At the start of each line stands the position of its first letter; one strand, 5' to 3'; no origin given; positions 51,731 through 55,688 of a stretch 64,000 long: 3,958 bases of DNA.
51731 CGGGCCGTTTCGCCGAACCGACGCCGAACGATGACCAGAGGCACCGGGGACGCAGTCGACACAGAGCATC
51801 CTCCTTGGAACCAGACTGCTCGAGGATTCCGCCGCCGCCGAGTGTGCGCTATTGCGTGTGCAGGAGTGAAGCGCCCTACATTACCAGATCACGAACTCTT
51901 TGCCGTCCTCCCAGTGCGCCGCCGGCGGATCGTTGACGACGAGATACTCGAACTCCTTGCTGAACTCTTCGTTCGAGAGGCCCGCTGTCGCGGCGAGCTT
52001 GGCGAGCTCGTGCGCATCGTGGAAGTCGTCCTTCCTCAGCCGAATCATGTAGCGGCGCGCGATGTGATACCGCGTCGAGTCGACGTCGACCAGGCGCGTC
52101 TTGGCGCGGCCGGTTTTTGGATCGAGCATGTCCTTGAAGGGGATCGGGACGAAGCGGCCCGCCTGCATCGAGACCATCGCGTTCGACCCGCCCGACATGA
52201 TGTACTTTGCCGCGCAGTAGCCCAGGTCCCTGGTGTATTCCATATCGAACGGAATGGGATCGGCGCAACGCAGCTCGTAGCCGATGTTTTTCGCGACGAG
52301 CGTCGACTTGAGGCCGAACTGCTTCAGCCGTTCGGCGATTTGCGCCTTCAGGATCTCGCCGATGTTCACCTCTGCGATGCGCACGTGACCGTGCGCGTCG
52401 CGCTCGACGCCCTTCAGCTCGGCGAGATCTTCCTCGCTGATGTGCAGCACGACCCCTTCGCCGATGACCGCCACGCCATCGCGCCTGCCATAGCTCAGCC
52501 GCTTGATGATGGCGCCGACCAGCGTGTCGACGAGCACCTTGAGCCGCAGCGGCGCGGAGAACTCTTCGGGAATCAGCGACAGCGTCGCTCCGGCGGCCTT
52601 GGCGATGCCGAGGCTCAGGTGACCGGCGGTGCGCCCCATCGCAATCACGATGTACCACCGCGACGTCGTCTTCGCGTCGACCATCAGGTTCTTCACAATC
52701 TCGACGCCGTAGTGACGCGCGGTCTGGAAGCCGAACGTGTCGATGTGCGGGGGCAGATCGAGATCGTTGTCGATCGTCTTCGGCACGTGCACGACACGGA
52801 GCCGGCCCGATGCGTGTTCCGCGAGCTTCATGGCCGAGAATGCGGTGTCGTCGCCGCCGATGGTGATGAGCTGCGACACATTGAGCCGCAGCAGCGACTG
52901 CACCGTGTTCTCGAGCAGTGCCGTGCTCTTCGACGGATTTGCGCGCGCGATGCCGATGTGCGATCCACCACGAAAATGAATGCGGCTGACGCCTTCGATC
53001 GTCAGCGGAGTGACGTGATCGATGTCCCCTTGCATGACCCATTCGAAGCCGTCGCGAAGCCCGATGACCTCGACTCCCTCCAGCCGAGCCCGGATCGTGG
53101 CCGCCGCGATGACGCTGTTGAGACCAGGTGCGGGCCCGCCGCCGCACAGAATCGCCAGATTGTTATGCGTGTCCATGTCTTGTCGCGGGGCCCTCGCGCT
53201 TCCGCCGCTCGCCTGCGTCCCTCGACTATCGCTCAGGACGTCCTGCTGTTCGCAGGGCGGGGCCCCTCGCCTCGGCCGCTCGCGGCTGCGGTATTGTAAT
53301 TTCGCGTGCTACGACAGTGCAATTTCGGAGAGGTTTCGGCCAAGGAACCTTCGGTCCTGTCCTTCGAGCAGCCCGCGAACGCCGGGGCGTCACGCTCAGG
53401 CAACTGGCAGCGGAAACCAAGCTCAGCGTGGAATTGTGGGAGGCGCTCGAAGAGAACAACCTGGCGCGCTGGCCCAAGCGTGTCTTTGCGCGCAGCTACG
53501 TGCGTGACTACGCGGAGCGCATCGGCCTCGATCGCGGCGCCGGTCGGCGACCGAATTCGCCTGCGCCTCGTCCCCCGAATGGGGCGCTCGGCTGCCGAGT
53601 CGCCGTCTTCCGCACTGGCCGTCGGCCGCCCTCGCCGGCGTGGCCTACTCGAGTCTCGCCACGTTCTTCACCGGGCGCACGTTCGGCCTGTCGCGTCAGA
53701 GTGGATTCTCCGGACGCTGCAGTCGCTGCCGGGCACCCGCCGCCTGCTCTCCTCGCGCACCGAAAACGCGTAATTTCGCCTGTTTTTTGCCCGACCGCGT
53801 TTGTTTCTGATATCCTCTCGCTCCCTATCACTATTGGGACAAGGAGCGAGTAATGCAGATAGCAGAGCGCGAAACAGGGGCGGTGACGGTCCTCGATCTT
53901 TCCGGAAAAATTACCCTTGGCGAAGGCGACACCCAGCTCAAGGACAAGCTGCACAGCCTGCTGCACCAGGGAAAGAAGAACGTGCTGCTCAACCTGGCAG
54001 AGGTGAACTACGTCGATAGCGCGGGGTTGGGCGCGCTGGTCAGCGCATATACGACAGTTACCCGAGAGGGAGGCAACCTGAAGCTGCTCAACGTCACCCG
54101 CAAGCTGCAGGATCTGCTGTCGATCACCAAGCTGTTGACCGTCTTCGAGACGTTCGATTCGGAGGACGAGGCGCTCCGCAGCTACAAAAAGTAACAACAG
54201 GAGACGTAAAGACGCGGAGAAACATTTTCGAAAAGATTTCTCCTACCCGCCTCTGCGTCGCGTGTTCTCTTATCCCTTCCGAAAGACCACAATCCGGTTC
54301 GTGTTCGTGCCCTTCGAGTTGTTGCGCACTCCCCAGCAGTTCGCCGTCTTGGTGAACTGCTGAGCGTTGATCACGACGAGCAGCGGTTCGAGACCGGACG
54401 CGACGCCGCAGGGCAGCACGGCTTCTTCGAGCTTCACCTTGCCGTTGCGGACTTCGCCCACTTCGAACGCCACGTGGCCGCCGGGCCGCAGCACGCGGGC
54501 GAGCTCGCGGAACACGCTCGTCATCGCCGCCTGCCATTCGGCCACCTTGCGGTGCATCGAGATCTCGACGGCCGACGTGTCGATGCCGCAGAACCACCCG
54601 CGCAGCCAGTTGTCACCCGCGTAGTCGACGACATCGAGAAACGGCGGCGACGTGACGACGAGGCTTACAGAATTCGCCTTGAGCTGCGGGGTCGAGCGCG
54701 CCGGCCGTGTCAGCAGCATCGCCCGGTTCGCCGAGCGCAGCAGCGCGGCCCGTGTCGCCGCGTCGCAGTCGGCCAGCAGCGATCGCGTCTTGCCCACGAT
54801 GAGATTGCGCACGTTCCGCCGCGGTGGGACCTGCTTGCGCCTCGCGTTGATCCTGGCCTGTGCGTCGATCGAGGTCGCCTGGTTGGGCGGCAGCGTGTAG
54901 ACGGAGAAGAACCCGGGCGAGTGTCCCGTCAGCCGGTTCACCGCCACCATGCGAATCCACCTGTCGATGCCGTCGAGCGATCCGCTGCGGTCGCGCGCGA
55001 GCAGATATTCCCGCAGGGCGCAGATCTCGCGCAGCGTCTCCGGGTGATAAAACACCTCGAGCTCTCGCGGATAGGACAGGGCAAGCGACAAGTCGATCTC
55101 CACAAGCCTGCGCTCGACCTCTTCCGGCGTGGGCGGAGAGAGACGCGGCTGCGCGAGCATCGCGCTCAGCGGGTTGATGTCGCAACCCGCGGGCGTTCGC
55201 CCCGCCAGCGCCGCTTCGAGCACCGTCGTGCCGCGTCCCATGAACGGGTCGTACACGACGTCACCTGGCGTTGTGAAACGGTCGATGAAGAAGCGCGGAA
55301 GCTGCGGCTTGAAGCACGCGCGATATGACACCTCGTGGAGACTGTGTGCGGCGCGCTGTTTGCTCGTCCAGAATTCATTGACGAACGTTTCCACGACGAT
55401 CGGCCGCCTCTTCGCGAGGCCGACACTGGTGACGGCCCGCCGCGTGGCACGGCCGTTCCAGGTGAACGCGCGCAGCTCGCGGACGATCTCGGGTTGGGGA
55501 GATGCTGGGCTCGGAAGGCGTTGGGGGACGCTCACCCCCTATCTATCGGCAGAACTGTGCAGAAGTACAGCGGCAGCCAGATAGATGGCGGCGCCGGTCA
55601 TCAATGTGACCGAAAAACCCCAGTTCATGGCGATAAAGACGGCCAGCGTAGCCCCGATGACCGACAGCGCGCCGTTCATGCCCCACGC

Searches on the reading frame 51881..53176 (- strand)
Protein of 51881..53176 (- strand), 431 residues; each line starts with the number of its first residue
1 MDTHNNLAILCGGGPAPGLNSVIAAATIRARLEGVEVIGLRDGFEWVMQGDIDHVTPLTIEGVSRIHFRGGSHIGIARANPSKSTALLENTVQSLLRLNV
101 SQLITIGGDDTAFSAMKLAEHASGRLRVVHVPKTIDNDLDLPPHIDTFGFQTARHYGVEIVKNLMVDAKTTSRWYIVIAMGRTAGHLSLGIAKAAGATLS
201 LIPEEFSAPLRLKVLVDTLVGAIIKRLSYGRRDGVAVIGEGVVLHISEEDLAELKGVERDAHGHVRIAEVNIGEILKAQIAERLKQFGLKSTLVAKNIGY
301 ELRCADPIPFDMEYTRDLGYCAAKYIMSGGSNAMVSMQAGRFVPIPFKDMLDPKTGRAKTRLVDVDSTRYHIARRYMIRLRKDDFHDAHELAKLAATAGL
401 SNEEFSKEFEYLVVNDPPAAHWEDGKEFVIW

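Call 20: find_encoding_contigs(protein=window:51881-53176:-, flank=10000, max_places=4)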
Protein window:51881-53176:- (431 aa): no gene with exactly this product is on record in the collection.

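Call 31: search_protein_families(library=pfam, proteins=[window:51884-53176:-], max_evalue=0.01)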
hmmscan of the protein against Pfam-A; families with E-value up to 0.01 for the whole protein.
window:51884-53176:- (431 aa): 1 family
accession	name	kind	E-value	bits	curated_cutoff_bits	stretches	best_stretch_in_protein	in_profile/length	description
PF00365.25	PFK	-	1.9e-48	165.7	30.9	1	7-325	2-276/277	Phosphofructokinase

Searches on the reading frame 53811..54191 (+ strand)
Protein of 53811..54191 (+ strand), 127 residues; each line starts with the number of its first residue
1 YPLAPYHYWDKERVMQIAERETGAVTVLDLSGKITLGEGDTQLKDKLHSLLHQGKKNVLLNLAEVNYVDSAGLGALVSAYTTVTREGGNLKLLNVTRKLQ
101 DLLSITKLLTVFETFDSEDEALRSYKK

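Call 31: search_protein_families(library=pfam, proteins=[window:53811-54191:+], max_evalue=0.01)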
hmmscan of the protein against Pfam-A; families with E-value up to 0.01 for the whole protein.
window:53811-54191:+ (127 aa): 2 families
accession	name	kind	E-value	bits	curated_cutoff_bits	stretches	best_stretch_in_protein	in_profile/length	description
PF01740.26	STAS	-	4.2e-17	62.3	22.6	1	20-121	5-106/106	STAS domain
PF13466.11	STAS_2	-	2e-13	50.7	29.2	1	28-105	1-76/80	STAS domain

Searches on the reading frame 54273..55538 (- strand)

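Call 31: search_protein_families(library=pfam, proteins=[window:54273-55538:-], max_evalue=0.01)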
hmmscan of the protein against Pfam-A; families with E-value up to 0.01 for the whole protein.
window:54273-55538:- (422 aa): 3 families
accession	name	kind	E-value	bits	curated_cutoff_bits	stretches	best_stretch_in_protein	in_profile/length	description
PF01555.25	N6_N4_Mtase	-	7.8e-18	65.7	26.7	2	53-123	140-213/221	DNA methylase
PF01170.24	UPF0020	-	0.00013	22.2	22.3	0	90-117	27-54/197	RMKL-like, methyltransferase domain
PF08241.18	Methyltransf_11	-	0.00084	20.4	21.2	1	327-358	64-95/95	Methyltransferase domain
